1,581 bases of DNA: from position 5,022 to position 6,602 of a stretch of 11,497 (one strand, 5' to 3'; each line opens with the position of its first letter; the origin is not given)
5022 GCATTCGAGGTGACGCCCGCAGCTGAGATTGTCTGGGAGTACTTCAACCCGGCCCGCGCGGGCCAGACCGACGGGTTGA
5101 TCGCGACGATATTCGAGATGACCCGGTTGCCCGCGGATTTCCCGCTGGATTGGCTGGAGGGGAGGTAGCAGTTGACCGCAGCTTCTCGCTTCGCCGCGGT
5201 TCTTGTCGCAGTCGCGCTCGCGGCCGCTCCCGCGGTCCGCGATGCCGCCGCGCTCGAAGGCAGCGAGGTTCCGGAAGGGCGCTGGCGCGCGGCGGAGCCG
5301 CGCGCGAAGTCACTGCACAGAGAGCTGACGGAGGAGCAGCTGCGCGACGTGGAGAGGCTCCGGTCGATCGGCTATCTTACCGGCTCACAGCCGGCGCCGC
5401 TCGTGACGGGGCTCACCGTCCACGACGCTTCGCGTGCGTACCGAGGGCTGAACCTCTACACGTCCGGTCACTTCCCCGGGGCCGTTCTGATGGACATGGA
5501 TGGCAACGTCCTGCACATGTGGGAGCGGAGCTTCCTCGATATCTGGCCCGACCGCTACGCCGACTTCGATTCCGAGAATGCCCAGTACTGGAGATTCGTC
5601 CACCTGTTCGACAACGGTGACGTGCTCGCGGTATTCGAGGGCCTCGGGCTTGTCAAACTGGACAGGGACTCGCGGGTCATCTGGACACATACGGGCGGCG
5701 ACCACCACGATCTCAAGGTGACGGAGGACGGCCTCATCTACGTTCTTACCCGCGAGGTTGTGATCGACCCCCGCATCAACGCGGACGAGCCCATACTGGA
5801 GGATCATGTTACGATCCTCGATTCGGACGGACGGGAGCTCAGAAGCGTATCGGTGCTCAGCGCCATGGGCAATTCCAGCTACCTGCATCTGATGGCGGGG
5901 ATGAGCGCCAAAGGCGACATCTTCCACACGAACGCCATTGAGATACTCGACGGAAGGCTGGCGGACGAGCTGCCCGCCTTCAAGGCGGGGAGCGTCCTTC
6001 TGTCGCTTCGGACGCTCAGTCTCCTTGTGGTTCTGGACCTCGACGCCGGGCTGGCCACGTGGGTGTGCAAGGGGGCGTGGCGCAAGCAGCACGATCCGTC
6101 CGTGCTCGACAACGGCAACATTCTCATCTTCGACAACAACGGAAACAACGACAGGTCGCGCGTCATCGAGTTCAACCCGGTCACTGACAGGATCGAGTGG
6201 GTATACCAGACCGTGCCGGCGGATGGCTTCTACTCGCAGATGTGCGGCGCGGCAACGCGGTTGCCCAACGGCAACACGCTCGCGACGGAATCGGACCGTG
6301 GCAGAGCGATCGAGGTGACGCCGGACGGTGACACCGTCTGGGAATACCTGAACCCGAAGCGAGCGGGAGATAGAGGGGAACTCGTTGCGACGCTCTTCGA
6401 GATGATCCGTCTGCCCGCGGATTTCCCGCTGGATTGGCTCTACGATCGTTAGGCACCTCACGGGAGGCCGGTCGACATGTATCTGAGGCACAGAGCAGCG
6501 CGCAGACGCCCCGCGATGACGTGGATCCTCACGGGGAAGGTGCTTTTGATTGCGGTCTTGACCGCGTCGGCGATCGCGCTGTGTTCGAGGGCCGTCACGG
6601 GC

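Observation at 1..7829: Tandem array of four diverged paralogs of a secreted beta-propeller-like (ASST-like?) family, split by an ABC importer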

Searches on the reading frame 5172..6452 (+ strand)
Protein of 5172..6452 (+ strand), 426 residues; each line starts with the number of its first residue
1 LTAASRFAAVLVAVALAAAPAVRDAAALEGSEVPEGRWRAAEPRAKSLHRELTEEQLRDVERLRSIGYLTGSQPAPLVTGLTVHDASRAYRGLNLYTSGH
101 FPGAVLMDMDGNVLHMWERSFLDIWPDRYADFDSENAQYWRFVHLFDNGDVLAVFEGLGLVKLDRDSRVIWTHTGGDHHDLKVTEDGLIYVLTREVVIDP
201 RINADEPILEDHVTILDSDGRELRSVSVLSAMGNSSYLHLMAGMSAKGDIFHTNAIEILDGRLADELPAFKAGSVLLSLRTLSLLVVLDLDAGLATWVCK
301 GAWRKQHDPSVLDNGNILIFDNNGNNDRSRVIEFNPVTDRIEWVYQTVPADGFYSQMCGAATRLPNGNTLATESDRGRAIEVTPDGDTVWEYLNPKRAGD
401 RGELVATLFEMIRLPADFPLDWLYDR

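Call 3: search_protein_families(library=pfam, proteins=[window:5172-6452:+], max_evalue=0.01)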
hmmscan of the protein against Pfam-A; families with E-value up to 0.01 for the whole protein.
window:5172-6452:+ (426 aa): 2 families
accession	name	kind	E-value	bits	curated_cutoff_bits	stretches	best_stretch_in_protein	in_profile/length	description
PF14269.12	Arylsulfotran_2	-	4.7e-25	89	27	1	145-392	4-298/301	Arylsulfotransferase (ASST)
PF05935.17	Arylsulfotrans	-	5.2e-07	29.4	24.2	1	93-298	16-212/374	Arylsulfotransferase (ASST)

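Call 4: search_protein_families(library=ncbifam, proteins=[window:5172-6452:+], max_evalue=0.01)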
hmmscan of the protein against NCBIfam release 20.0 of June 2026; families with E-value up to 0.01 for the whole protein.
window:5172-6452:+ (426 aa): 0 families

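Call 7: find_homologous_proteins(query=window:5172-6452:+, max_evalue=0.00001)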
Query window:5172-6452:+ (426 aa): 1491 proteins with E <= 0.00001 among 8000 candidates; the best 120 are listed.
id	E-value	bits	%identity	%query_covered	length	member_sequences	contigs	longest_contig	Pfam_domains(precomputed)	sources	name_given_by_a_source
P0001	6.4e-287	969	100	100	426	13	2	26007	PF14269.13,PF05935.18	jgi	jgi:hypothetical protein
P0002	2.2e-250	849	87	100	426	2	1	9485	PF14269.13,PF05935.18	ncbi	-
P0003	2.1e-246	836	87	100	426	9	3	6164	PF14269.13,PF05935.18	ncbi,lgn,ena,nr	ncbi:MAG: hypothetical protein KAS89_01005 [Candidatus Eisenbacteria sp.]|nr:hypothetical protein [C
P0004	8.3e-245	831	86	100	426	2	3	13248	PF14269.13,PF05935.18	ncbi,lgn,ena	-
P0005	9.6e-238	807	84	100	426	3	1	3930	PF14269.13,PF05935.18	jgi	-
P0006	3.7e-229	779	79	100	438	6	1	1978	PF14269.13,PF05935.18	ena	-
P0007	5.7e-222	755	79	100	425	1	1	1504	PF14269.13,PF05935.18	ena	-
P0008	8.4e-213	725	75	100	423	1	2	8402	PF13360.14,PF14269.13,PF05935.18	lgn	-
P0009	1.6e-208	711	72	100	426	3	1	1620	PF14269.13,PF05935.18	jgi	jgi:hypothetical protein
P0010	3.4e-204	697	73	99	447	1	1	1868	PF13360.14,PF14269.13,PF05935.18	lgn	-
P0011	3.0e-185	634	64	100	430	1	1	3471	PF14269.13,PF05935.18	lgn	-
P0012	1.2e-179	616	67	95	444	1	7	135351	PF13360.14,PF14269.13,PF05935.18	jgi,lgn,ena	-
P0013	2.7e-174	598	63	97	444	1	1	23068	PF13360.14,PF14269.13,PF05935.18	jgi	jgi:hypothetical protein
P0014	3.1e-169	582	65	91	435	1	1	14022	PF13360.14,PF14269.13,PF05935.18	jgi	jgi:hypothetical protein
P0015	1.7e-168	579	61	95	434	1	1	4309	PF13360.14,PF14269.13,PF05935.18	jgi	jgi:hypothetical protein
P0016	7.9e-165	567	65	88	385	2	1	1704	PF13360.14,PF14269.13,PF05935.18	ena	-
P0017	2.2e-164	566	61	96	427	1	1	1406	PF13360.14,PF14269.13,PF05935.18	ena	-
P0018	4.7e-160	551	58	98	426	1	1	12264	PF14269.13,PF05935.18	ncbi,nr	ncbi:MAG: hypothetical protein GF405_02065 [Candidatus Eisenbacteria bacterium]|nr:hypothetical prot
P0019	1.3e-155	537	57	92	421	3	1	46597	PF14269.13,PF05935.18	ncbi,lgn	-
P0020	2.4e-154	533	56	96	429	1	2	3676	PF14269.13,PF05935.18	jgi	jgi:hypothetical protein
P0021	9.2e-154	531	54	100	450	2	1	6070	PF14269.13,PF05935.18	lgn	-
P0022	2.0e-153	530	54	99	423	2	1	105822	PF14269.13,PF05935.18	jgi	-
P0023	2.1e-153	530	56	98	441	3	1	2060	PF14269.13,PF05935.18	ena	-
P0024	1.4e-152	527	54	99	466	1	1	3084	PF14269.13,PF05935.18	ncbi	-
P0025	2.4e-152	526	57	94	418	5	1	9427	PF14269.13,PF05935.18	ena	-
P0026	5.5e-152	525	54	99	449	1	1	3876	PF14269.13,PF05935.18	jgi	jgi:hypothetical protein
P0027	9.7e-152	524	54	99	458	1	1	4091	PF14269.13,PF05935.18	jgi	jgi:hypothetical protein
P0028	1.6e-151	523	58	98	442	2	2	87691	PF14269.13,PF05935.18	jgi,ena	-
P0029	1.9e-151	523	57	92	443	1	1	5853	PF14269.13,PF05935.18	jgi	jgi:hypothetical protein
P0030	2.0e-151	523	53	99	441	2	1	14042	PF14269.13,PF05935.18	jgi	jgi:hypothetical protein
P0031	9.2e-151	521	53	100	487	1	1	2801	PF14269.13,PF05935.18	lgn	-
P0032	4.1e-150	519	57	92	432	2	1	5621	PF13360.14,PF14269.13,PF05935.18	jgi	jgi:hypothetical protein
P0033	7.0e-150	518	54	98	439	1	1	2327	PF14269.13,PF05935.18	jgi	jgi:hypothetical protein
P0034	1.9e-149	517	55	97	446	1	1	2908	PF14269.13,PF05935.18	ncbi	-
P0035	4.0e-149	515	56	96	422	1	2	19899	PF14269.13,PF05935.18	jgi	jgi:hypothetical protein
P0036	1.7e-148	513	57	92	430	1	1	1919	PF14269.13,PF05935.18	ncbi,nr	ncbi:MAG: aryl-sulfate sulfotransferase [Candidatus Eisenbacteria sp.]|nr:aryl-sulfate sulfotransfer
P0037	1.8e-148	513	57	91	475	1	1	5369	PF13360.14,PF14269.13,PF05935.18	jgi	jgi:hypothetical protein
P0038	3.1e-148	513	57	92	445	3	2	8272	PF14269.13,PF05935.18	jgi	-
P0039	4.6e-148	512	57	92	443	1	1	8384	PF14269.13,PF05935.18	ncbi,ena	-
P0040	6.2e-148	512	57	92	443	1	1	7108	PF14269.13,PF05935.18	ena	-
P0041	9.8e-148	511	54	97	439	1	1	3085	PF14269.13,PF05935.18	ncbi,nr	ncbi:MAG: aryl-sulfate sulfotransferase [Candidatus Eisenbacteria bacterium]|nr:aryl-sulfate sulfotr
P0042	1.6e-147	510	55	94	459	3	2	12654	PF14269.13,PF05935.18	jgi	jgi:hypothetical protein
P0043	2.9e-147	509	55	98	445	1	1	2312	PF14269.13,PF05935.18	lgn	-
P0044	4.8e-147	509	56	94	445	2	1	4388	PF14269.13,PF05935.18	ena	-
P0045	6.2e-147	508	54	98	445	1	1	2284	PF14269.13,PF05935.18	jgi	jgi:hypothetical protein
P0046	8.0e-147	508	55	94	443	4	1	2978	PF14269.13,PF05935.18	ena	-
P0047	8.9e-147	508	68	74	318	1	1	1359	PF14269.13,PF05935.18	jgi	jgi:hypothetical protein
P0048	1.5e-146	507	54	98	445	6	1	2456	PF14269.13,PF05935.18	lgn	-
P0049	1.6e-146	507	55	98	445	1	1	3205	PF14269.13,PF05935.18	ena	-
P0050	1.8e-146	507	56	92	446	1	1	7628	PF14269.13,PF05935.18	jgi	jgi:hypothetical protein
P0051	1.9e-146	507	54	96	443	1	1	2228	PF14269.13,PF05935.18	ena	-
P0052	2.5e-146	506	54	98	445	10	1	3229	PF14269.13,PF05935.18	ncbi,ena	-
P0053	3.6e-146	506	56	92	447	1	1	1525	PF14269.13,PF05935.18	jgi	jgi:hypothetical protein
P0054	4.3e-146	505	53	99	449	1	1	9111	PF14269.13,PF05935.18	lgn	-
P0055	1.4e-145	504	56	92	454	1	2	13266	PF14269.13,PF05935.18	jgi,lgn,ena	-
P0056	1.4e-145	504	55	97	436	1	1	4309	PF14269.13,PF05935.18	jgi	jgi:hypothetical protein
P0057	2.0e-145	503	55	95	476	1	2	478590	PF14269.13,PF05935.18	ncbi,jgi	jgi:hypothetical protein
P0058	5.5e-145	502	57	91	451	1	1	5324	PF14269.13,PF05935.18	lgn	-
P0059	6.3e-145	502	53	97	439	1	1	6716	PF14269.13,PF05935.18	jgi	jgi:hypothetical protein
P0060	1.4e-144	501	53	97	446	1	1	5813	PF14269.13,PF05935.18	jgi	jgi:hypothetical protein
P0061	1.4e-144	500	54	98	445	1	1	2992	PF14269.13,PF05935.18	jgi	-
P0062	3.0e-144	499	58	87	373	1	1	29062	PF14269.13,PF05935.18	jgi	jgi:hypothetical protein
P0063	3.2e-144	499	52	99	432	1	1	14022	PF14269.13,PF05935.18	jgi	jgi:hypothetical protein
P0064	9.5e-144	498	51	99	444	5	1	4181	PF14269.13,PF05935.18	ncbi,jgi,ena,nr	ncbi:MAG TPA: arylsulfotransferase family protein [bacterium]|nr:arylsulfotransferase family protein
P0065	1.9e-143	497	55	96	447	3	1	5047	PF14269.13,PF05935.18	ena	-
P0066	2.0e-143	497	56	92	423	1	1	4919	PF14269.13,PF05935.18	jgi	jgi:hypothetical protein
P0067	3.1e-143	496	55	94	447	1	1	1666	PF14269.13,PF05935.18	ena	-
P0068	5.8e-143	495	55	94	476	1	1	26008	PF14269.13,PF05935.18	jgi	jgi:hypothetical protein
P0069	9.7e-143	494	54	97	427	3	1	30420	PF13360.14,PF14269.13,PF05935.18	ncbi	-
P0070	1.1e-142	494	55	93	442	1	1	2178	PF14269.13,PF05935.18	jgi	jgi:hypothetical protein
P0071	1.4e-142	494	56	92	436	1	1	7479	PF14269.13,PF05935.18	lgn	-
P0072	2.1e-142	493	56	92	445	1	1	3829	PF14269.13,PF05935.18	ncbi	-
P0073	2.3e-142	493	56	90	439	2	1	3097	PF14269.13,PF05935.18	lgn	-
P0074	2.5e-142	493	53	98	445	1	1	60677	PF14269.13,PF05935.18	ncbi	ncbi:MAG: arylsulfotransferase family protein [Candidatus Eisenbacteria bacterium]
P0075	2.5e-142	493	53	96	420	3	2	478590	PF14269.13,PF05935.18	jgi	jgi:hypothetical protein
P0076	2.9e-142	493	54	95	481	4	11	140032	PF14269.13,PF05935.18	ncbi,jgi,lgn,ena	-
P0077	5.2e-142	492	59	88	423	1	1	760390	PF14269.13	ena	-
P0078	6.9e-142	492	52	99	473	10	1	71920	PF14269.13,PF05935.18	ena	-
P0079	9.8e-142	491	55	92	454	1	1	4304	PF14269.13,PF05935.18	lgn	-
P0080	1.1e-141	491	53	97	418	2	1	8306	PF14269.13,PF05935.18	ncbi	-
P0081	2.8e-141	490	52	99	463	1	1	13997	PF13360.14,PF14269.13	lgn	-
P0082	3.2e-141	489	55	92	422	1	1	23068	PF14269.13,PF05935.18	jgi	jgi:hypothetical protein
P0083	4.0e-141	489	52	97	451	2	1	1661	PF14269.13,PF05935.18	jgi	jgi:hypothetical protein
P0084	5.0e-141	489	54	93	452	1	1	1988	PF14269.13,PF05935.18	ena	-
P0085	8.0e-141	488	54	93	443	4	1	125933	PF14269.13,PF05935.18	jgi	-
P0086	1.2e-140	488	55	92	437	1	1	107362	PF14269.13,PF05935.18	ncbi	-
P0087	1.4e-140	487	52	100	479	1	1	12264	PF14269.13,PF05935.18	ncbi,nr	ncbi:MAG: hypothetical protein GF405_02060 [Candidatus Eisenbacteria bacterium]|nr:hypothetical prot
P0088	1.7e-140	487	55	91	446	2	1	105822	PF14269.13,PF05935.18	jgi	-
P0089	1.7e-140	487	54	93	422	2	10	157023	PF14269.13,PF05935.18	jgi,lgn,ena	-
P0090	1.7e-140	487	55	93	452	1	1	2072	PF14269.13,PF05935.18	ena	-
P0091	2.2e-140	487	55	92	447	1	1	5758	PF14269.13,PF05935.18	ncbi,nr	ncbi:MAG: hypothetical protein GF400_07540 [Candidatus Eisenbacteria bacterium]|nr:hypothetical prot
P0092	2.7e-140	486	55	92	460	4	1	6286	PF14269.13,PF05935.18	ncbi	-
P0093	5.4e-140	485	54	93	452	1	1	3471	PF14269.13,PF05935.18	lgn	-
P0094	6.0e-140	485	54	99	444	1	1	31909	PF13360.14,PF14269.13,PF05935.18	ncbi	-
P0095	7.6e-140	485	59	81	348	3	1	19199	PF14269.13,PF05935.18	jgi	-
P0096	7.9e-140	485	51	99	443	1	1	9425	PF14269.13,PF05935.18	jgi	jgi:hypothetical protein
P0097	1.8e-139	484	54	92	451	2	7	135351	PF14269.13,PF05935.18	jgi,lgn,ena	-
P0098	3.1e-139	483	55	92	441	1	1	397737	PF14269.13,PF05935.18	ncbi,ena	-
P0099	3.2e-139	483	55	95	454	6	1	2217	PF14269.13,PF05935.18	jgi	-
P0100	3.4e-139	483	54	92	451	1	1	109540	PF14269.13,PF05935.18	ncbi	ncbi:MAG: arylsulfotransferase family protein [Candidatus Eisenbacteria bacterium]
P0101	4.2e-139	482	54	92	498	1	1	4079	PF14269.13,PF05935.18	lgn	-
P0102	4.3e-139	482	54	91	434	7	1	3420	PF14269.13,PF05935.18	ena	-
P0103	4.8e-139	482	56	91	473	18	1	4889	PF14269.13,PF05935.18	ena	-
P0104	5.1e-139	482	52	95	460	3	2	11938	PF14269.13,PF05935.18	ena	-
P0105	8.5e-139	481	54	93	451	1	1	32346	PF14269.13,PF05935.18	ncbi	-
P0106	8.8e-139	481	52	97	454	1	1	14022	PF14269.13,PF05935.18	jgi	jgi:hypothetical protein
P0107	8.8e-139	481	52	98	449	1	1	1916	PF14269.13,PF05935.18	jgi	-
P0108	1.1e-138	481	55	92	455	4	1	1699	PF14269.13,PF05935.18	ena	-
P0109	1.2e-138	481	53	98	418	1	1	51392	PF14269.13,PF05935.18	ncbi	-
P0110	1.3e-138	481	51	98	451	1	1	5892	PF14269.13,PF05935.18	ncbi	-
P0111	1.4e-138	481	54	99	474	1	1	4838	PF14269.13,PF05935.18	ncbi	-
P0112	1.8e-138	480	54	99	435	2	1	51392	PF13360.14,PF14269.13,PF05935.18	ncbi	-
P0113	2.3e-138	480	55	92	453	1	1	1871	PF14269.13,PF05935.18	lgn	-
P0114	3.5e-138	479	54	92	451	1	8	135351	PF14269.13,PF05935.18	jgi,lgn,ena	-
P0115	5.2e-138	479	51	99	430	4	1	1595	PF14269.13,PF05935.18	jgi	jgi:hypothetical protein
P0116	6.1e-138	479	55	90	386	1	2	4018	PF14269.13,PF05935.18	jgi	-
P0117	7.1e-138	478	56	93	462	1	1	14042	PF14269.13,PF05935.18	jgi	jgi:hypothetical protein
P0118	7.9e-138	478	54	92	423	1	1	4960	PF14269.13,PF05935.18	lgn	-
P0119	1.0e-137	478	54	92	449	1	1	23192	PF14269.13,PF05935.18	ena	-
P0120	1.0e-137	478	52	97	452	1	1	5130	PF14269.13,PF05935.18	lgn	-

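Call 8: find_encoding_contigs(protein=window:5172-6452:+, flank=10000, max_places=6)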
Protein window:5172-6452:+ (426 aa): 2 contigs read that carry it; 2 places shown.
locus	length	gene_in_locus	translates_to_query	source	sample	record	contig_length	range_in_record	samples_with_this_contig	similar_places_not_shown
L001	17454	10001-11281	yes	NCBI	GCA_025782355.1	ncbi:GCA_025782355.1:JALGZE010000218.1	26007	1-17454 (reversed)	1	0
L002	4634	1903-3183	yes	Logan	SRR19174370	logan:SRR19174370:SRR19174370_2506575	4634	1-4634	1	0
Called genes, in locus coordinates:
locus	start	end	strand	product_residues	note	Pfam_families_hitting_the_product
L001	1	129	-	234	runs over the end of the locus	PF13441:Gly-zipper_YMGG, PF13488:Gly-zipper_Omp, PF00691:OmpA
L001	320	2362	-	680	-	PF16656:Pur_ac_phosph_N (weak), PF25059:FN3_DSCAM-DSCAML_C (faint), PF23376:Fn3_VIN3 (faint), PF16656:Pur_ac_phosph_N (weak), PF00041:fn3 (weak), PF13860:FlgD_ig (weak)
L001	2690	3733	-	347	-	PF02415:Chlam_PMP (faint), PF13229:Beta_helix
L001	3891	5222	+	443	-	PF05935:Arylsulfotrans (faint), PF14269:Arylsulfotran_2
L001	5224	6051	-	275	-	PF00528:BPD_transp_1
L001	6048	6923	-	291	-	PF00528:BPD_transp_1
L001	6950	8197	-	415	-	PF01547:SBP_bac_1, PF13416:SBP_bac_8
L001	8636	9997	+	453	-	PF05935:Arylsulfotrans, PF14269:Arylsulfotran_2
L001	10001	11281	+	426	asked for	PF05935:Arylsulfotrans (faint), PF14269:Arylsulfotran_2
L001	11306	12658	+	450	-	PF05935:Arylsulfotrans (weak), PF14269:Arylsulfotran_2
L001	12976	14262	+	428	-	-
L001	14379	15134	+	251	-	PF02353:CMAS (weak), PF01209:Ubie_methyltran (faint), PF05175:MTS (weak), PF13489:Methyltransf_23, PF13847:Methyltransf_31, PF08241:Methyltransf_11, PF08242:Methyltransf_12, PF13649:Methyltransf_25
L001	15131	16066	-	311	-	PF01145:Band_7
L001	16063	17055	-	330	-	PF01145:Band_7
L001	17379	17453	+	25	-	?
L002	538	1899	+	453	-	PF05935:Arylsulfotrans, PF14269:Arylsulfotran_2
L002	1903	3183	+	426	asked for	PF05935:Arylsulfotrans (faint), PF14269:Arylsulfotran_2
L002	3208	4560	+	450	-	PF05935:Arylsulfotrans (weak), PF14269:Arylsulfotran_2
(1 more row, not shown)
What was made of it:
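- Checked: They coincide with called genes on the source contig, NCBI GCA_025782355.1 JALGZE010000218.1 (call 8).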

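Call 17: search_solved_structures(query=A3, max_evalue=10, show_alignments=3)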
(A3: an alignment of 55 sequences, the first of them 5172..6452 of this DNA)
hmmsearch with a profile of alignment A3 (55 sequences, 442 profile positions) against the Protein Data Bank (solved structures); distinct sequences matched with E-value up to 10: 2.
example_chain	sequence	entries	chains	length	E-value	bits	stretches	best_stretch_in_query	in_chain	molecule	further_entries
9kf6_A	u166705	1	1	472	8.5e-05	24.5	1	189-405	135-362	Sulfotransferase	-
9kf4_A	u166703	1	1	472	0.0001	24.2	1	189-405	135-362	Sulfotransferase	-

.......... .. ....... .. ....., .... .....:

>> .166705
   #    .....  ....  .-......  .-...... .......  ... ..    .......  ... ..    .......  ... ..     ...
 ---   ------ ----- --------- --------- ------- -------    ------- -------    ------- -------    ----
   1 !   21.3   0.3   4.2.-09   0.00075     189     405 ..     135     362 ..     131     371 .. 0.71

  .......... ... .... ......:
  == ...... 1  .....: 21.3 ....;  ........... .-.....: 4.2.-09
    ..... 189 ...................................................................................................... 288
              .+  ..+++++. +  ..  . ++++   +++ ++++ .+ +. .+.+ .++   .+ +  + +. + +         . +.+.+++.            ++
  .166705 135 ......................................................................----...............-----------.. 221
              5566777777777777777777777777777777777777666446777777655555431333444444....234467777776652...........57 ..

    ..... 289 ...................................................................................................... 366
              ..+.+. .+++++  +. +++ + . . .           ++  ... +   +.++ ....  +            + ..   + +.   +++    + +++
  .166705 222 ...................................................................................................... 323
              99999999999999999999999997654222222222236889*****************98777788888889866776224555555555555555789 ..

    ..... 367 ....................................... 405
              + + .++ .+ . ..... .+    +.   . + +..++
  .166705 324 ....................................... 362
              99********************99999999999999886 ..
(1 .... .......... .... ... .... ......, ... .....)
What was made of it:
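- On Pfam PF14269 Arylsulfotran_2 (Cpz4-like ASST branch): HMMER alignment of profile A3 to 9kf6 (call 17).
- The blocks hHD/LHD, DifHtN/DYVHIN, GNvl.S.R/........, QHD/QHD, FDN/FDN and LPNGN/LPNGN line up (call 17).
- Tried and rejected: Only the profile reached Cpz4 (call 17).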

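Call 20: find_related_loci(query=A3, collection=genome_contigs, flank=10000)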
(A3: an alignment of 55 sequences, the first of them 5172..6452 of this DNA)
Query A3 (426 aa) in genome_contigs; peptide patterns used: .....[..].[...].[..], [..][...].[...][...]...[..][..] (x = any residue, [..] = any of these).
599 stretches matched a pattern (row limit reached: there are more); 453 encode a relative of the query (tblastn E <= 1e-3); the best 80 are kept; 79 distinct loci.
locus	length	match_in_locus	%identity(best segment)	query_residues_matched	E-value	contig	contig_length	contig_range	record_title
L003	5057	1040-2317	86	1-426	0e+0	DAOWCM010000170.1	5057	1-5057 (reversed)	MAG TPA_asm: Candidatus Eisenbacteria bacterium isolate CSMAG_1887 CSMAG_1887_k141_618917_length_5057_cov_13.6597, whole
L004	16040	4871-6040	85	36-425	0e+0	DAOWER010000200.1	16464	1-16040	MAG TPA_asm: Candidatus Eisenbacteria bacterium isolate CSMAG_1944 CSMAG_1944_k141_517340_length_16464_cov_16.7456, whol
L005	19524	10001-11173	57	31-423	1e-152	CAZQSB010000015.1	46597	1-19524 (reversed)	MAG TPA_asm: uncultured bacterium isolate SRP332253_co2_189 genome assembly, contig: NODE_660_length_46597_cov_5.375403,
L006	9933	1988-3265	54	7-423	8e-149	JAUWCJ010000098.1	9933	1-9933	MAG: Candidatus Eisenbacteria bacterium isolate CSMAG_2135 CSMAG_2135_k141_1457025_length_9933_cov_10.9775, whole genome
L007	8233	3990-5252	54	7-423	1e-147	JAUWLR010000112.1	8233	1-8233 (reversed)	MAG: Candidatus Eisenbacteria bacterium isolate CSMAG_2377 CSMAG_2377_k141_1436824_length_8233_cov_8.7406, whole genome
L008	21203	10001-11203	54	21-422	3e-146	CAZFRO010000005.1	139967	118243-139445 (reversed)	MAG TPA_asm: uncultured bacterium isolate SRP077602_co1_312 genome assembly, contig: NODE_141_length_139967_cov_54.26560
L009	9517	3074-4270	55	24-423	3e-145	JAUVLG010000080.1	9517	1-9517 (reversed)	MAG: Candidatus Eisenbacteria bacterium isolate CSMAG_500 CSMAG_500_k141_1006917_length_9517_cov_18.9616, whole genome s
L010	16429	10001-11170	57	31-423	8e-144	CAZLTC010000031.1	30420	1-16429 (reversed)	MAG TPA_asm: uncultured bacterium isolate SRP185410_co2_414 genome assembly, contig: NODE_1585_length_30420_cov_7.571151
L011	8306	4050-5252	54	25-425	3e-143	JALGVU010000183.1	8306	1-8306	MAG: bacterium isolate Meg19_46_Bin_182 Meg19_46_Bin_182_scaffold_40014, whole genome shotgun sequence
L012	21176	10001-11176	55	34-426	1e-142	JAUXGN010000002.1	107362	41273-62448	MAG: Candidatus Eisenbacteria bacterium isolate CSMAG_2930 CSMAG_2930_k117_6843185_length_107362_cov_14.8322, whole geno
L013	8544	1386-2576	54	29-426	8e-143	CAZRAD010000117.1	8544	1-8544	MAG TPA_asm: uncultured bacterium isolate binchicken_co334_58 genome assembly, contig: NODE_15704_length_8544_cov_5.3105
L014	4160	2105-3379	53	5-422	6e-146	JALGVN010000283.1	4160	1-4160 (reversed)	MAG: bacterium isolate AB_69_Bin_103 AB_69_Bin_103_scaffold_95362, whole genome shotgun sequence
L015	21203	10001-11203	54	25-426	2e-142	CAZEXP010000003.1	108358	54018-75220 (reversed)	MAG TPA_asm: uncultured bacterium isolate binchicken_co171_66 genome assembly, contig: NODE_4_length_108358_cov_18.93068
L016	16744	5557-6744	55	34-426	3e-142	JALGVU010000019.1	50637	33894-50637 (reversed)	MAG: bacterium isolate Meg19_46_Bin_182 Meg19_46_Bin_182_scaffold_2231, whole genome shotgun sequence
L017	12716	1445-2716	54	4-426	6e-142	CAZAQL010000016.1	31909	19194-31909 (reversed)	MAG TPA_asm: uncultured bacterium isolate SRP332253_co2_145 genome assembly, contig: NODE_1232_length_31909_cov_4.505525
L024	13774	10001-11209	53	13-422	1e-134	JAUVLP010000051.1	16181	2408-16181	MAG: Candidatus Eisenbacteria bacterium isolate CSMAG_509 CSMAG_509_k141_177715_length_16181_cov_9.8411, whole genome sh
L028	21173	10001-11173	53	31-422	1e-130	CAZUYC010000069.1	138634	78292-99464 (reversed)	MAG TPA_asm: uncultured Spirochaetales bacterium isolate binchicken_co165_278 genome assembly, contig: k141_2379005, who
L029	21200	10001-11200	50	21-423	2e-130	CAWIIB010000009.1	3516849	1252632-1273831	MAG: uncultured Acidobacteriota bacterium isolate MFD03804.bin.1.167 genome assembly, contig: contig_9384, whole genome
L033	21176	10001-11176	49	24-423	4e-129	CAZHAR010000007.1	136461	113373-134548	MAG TPA_asm: uncultured Planctomycetota bacterium isolate binchicken_co248_743 genome assembly, contig: NODE_70_length_1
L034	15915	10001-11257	49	5-422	6e-129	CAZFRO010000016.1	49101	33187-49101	MAG TPA_asm: uncultured bacterium isolate SRP077602_co1_312 genome assembly, contig: NODE_1792_length_49101_cov_52.72434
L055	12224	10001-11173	49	35-423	7e-120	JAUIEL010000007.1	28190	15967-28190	MAG: bacterium isolate 8_bin.3 NODE_1793_length_28190_cov_0.973738, whole genome shotgun sequence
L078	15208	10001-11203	46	20-423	5e-115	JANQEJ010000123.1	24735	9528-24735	MAG: Planctomycetota bacterium isolate PL23a_bin.129 k99_1771513, whole genome shotgun sequence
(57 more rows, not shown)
